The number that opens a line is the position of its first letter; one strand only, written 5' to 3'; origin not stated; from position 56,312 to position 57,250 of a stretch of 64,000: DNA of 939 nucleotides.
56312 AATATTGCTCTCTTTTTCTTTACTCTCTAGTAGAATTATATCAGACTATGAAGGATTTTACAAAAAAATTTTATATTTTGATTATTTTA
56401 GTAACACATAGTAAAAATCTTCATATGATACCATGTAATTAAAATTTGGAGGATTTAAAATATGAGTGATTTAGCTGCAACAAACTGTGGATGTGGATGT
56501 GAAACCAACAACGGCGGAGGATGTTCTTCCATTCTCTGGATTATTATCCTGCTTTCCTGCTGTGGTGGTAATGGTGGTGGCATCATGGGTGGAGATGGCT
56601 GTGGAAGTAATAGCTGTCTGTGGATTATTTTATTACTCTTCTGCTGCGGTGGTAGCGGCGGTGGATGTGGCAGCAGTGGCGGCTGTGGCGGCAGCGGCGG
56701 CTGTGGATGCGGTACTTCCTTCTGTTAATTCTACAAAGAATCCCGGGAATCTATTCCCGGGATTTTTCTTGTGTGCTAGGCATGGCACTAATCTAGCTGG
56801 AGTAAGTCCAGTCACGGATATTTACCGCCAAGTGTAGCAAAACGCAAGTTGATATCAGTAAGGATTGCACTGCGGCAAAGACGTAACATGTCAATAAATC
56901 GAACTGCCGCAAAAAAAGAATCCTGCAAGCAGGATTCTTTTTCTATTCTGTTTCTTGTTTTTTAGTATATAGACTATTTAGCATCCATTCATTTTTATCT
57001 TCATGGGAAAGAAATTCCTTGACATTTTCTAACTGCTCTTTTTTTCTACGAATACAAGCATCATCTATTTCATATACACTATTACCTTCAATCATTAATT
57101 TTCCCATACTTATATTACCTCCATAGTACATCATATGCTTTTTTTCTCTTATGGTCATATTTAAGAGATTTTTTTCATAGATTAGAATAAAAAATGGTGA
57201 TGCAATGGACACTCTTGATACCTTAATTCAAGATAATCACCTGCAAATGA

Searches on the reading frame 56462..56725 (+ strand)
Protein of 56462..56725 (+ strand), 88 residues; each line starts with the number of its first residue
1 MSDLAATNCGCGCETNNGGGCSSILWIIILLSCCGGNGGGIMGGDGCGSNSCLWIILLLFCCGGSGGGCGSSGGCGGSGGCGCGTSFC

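Call 81: find_encoding_contigs(protein=window:56462-56725:+, flank=1500, max_places=10)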
Protein window:56462-56725:+ (88 aa): 4 contigs read that carry it; 2 places shown.
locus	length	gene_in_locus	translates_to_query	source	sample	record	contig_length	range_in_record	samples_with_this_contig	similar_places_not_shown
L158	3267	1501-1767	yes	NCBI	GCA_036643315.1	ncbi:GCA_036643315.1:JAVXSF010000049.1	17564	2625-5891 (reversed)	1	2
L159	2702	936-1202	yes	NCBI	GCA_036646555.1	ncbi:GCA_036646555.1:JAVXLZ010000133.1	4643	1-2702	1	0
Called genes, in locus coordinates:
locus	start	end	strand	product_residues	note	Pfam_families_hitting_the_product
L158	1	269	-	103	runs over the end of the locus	-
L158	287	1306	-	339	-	PF00072:Response_reg (weak)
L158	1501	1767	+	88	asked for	-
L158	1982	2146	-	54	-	-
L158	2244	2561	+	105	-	-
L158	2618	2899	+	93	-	-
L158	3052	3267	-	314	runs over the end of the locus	-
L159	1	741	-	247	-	PF00072:Response_reg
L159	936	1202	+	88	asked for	-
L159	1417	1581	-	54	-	-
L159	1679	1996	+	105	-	-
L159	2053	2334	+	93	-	-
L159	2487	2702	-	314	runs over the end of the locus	-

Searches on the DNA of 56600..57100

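Call 8: search_rna_families(source=window, start=56600, end=57100, threshold=evalue, max_evalue=10, show_alignments=3)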
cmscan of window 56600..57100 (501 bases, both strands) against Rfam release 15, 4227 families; matches with E-value up to 10: 19.
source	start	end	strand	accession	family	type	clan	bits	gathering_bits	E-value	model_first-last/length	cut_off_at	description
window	56905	56987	-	RF02075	STnc230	Gene; sRNA;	-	29.6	50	0.023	1-83/83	no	Enterobacterial sRNA STnc230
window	56874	56940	+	RF02083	OrzO-P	Gene; antitoxin;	-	23.4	60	0.18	1-76/76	no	OrzO-P RNA antitoxin family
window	56910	57014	-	RF02713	MCS4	Gene; sRNA;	-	22.9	56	0.53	1-123/123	no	Mycoplasma sRNA MCS4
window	56910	56988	-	RF02449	ncr1015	Gene; sRNA;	-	22.9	60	0.69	1-121/121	no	Bacillus sRNA ncr1015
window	56953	57013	-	RF01592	plasmodium_snoR17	Gene; snRNA; snoRNA; CD-box;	-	22.8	51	3.6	1-80/80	no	small nucleolar RNA snoR17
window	56911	56945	-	RF04157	MIR9486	Gene; miRNA;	-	19.6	100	0.23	1-119/119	no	MIR9486 microRNA precursor family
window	56915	56981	-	RF02083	OrzO-P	Gene; antitoxin;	-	19.2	60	1.4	1-76/76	no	OrzO-P RNA antitoxin family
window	56910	56985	-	RF01859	Phe_leader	Cis-reg; leader;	-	18.9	55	1.3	1-125/125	no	Phenylalanine leader peptide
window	56794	56891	+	RF02003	group-II-D1D4-4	Intron;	CL00102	18.8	49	0.05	1-138/138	no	Group II catalytic intron D1-D4-4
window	56870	56976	+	RF02413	snoR145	Gene; snRNA; snoRNA; HACA-box;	-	16.2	57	4.1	1-147/147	no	Small nucleolar RNA snoR145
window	56692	56774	+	RF01772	rnk_pseudo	Cis-reg; leader;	-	15.8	55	4.7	1-108/108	no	Pseudomonas rnk leader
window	56724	56781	+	RF00675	mir-145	Gene; miRNA;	-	15.3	50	1.3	1-86/86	no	mir-145 microRNA precursor family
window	56858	56937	+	RF02236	asX2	Gene; sRNA;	-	15.2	70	2.2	1-87/87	no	Xanthomonas sRNA asX2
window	56600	56721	+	RF01390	isrG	Gene; sRNA;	-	14.8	100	0.078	140-279/279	5'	isrG Hfq binding RNA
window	56949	56982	-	RF00522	PreQ1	Cis-reg; riboswitch;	-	14.8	39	2.4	1-45/45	no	PreQ1 (pre queuosine) riboswitch aptamer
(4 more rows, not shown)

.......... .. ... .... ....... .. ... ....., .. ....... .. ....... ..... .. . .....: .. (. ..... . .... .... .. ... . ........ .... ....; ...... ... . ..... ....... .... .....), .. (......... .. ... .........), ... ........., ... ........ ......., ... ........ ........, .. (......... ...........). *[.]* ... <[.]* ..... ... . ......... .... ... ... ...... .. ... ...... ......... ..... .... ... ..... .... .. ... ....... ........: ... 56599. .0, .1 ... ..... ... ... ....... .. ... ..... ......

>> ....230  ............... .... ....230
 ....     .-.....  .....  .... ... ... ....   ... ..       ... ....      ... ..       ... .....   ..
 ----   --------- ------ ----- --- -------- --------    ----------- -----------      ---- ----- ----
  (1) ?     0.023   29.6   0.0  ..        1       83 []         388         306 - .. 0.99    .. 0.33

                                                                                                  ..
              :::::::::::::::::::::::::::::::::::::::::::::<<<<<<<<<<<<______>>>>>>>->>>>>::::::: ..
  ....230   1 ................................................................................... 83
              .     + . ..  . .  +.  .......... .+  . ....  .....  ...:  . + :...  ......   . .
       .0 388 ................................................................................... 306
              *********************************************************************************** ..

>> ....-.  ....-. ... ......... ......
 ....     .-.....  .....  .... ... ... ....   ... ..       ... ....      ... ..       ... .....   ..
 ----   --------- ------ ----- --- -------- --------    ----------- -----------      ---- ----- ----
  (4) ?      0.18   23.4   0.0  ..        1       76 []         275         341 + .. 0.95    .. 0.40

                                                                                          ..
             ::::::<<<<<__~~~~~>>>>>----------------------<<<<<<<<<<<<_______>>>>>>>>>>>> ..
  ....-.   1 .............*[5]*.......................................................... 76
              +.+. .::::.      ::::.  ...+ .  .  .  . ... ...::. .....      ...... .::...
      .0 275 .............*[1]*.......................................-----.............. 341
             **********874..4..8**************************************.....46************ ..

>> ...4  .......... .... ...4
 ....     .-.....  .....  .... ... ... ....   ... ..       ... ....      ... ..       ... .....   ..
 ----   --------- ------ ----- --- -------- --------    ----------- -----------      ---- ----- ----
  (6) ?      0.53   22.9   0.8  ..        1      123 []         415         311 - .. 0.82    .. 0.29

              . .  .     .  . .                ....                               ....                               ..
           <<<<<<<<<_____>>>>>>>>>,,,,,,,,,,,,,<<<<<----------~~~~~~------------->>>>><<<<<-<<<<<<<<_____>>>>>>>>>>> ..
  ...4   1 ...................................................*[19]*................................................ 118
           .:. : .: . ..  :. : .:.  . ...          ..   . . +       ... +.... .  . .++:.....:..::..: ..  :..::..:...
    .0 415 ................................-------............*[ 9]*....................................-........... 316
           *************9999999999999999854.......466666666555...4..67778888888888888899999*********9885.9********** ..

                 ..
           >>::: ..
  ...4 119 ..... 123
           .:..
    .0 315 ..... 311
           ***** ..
